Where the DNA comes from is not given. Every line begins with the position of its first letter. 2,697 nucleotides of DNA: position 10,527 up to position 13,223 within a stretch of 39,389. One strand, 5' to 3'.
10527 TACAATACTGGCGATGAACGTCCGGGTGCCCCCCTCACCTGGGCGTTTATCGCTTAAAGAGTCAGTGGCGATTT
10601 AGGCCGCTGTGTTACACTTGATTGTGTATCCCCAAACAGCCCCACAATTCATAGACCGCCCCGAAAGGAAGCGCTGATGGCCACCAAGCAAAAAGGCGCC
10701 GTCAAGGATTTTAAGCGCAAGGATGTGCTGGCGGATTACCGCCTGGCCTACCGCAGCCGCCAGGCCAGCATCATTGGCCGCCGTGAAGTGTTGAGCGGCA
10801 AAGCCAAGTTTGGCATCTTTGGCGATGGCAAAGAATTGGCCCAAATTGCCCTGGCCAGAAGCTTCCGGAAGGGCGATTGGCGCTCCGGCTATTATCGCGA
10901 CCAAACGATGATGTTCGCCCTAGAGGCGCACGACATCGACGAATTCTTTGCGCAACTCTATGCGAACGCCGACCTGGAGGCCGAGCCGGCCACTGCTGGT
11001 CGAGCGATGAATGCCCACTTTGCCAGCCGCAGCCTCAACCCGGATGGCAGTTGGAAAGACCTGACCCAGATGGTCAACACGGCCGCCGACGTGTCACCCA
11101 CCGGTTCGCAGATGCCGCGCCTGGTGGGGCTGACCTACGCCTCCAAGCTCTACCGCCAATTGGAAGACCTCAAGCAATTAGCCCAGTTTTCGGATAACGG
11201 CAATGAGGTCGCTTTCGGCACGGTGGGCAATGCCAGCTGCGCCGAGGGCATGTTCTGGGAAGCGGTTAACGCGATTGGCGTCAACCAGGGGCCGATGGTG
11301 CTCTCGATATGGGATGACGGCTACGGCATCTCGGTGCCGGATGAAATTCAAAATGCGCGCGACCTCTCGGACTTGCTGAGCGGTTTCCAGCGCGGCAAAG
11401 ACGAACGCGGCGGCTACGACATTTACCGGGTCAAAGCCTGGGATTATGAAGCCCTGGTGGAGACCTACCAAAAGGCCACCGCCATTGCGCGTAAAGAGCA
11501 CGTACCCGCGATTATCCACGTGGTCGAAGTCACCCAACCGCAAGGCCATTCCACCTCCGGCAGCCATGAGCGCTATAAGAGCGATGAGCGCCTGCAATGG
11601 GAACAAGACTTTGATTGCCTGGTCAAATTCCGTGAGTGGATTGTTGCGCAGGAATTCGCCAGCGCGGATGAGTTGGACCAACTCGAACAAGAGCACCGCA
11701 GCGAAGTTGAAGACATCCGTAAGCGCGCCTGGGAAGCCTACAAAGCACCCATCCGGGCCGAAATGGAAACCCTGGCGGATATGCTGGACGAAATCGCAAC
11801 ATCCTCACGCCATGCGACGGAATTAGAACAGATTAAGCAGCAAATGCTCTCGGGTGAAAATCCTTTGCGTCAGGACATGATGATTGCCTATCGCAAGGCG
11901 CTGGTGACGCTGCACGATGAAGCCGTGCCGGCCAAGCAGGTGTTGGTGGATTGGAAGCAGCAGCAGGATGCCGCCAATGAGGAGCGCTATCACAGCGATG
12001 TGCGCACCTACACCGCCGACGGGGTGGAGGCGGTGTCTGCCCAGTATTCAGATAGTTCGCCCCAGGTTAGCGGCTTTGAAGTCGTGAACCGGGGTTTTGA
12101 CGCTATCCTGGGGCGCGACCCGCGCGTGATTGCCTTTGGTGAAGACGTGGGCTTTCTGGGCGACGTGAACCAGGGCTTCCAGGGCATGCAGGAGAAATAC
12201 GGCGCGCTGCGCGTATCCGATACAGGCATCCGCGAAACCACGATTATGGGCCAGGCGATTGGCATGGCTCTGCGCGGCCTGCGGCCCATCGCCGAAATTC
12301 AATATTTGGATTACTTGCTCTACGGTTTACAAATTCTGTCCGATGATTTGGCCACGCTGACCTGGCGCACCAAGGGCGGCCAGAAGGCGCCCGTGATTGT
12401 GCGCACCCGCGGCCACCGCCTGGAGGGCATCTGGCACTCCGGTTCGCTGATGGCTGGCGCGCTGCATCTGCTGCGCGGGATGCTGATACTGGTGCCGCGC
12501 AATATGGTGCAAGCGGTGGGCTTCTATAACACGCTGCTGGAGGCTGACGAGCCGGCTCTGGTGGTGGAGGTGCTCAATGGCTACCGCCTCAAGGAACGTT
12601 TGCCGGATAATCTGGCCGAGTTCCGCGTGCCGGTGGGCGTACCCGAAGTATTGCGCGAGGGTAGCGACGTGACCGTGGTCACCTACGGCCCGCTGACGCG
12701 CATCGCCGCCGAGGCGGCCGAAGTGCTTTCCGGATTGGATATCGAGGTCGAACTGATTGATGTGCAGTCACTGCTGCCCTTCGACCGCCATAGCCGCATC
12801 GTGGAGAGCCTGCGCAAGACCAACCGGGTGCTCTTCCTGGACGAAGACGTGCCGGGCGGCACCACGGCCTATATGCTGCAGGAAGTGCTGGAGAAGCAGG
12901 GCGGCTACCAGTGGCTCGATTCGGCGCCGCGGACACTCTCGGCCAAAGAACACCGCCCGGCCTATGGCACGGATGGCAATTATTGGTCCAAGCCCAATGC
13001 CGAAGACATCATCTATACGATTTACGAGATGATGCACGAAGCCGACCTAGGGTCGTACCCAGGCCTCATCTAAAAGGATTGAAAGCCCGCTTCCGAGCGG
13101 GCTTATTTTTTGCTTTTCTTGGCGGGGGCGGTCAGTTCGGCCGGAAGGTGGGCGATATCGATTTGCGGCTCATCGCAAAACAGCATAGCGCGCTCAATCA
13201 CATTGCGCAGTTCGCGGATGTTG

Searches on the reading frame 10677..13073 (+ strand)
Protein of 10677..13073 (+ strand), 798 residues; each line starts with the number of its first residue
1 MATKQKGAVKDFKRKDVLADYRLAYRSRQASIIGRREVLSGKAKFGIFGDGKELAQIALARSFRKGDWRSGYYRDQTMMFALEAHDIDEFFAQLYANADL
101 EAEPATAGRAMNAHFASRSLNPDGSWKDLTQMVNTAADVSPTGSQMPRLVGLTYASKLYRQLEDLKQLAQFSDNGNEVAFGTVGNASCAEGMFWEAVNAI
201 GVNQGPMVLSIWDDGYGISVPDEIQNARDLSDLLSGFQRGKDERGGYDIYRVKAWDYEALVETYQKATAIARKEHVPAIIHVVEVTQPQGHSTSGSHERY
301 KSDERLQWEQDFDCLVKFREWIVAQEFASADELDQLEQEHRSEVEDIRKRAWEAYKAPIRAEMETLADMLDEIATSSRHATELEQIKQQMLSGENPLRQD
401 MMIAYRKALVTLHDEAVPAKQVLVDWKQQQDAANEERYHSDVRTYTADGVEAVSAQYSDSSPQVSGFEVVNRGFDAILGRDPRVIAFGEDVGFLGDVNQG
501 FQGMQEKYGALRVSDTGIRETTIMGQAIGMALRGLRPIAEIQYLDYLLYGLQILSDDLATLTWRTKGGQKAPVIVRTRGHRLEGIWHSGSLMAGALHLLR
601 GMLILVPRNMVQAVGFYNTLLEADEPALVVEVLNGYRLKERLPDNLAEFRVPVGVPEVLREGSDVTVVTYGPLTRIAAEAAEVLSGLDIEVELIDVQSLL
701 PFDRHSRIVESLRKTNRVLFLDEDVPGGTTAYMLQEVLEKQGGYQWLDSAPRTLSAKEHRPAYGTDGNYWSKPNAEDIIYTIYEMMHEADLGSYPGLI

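Call 22: search_protein_families(library=pfam, proteins=[window:10677-13073:+], max_evalue=0.00001)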
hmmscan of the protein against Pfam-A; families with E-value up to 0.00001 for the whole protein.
window:10677-13073:+ (798 aa): 3 families
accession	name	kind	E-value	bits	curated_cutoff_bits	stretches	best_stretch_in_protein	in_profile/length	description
PF00676.26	E1_dh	-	4.3e-24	85.4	22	1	40-356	20-296/300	Dehydrogenase E1 component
PF02779.29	Transket_pyr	-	4.6e-18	65.9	27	1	468-631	7-167/174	Transketolase, pyrimidine binding domain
PF02780.25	Transketolase_C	-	9.7e-16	58.2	25.9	1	657-759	4-104/124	Transketolase, C-terminal domain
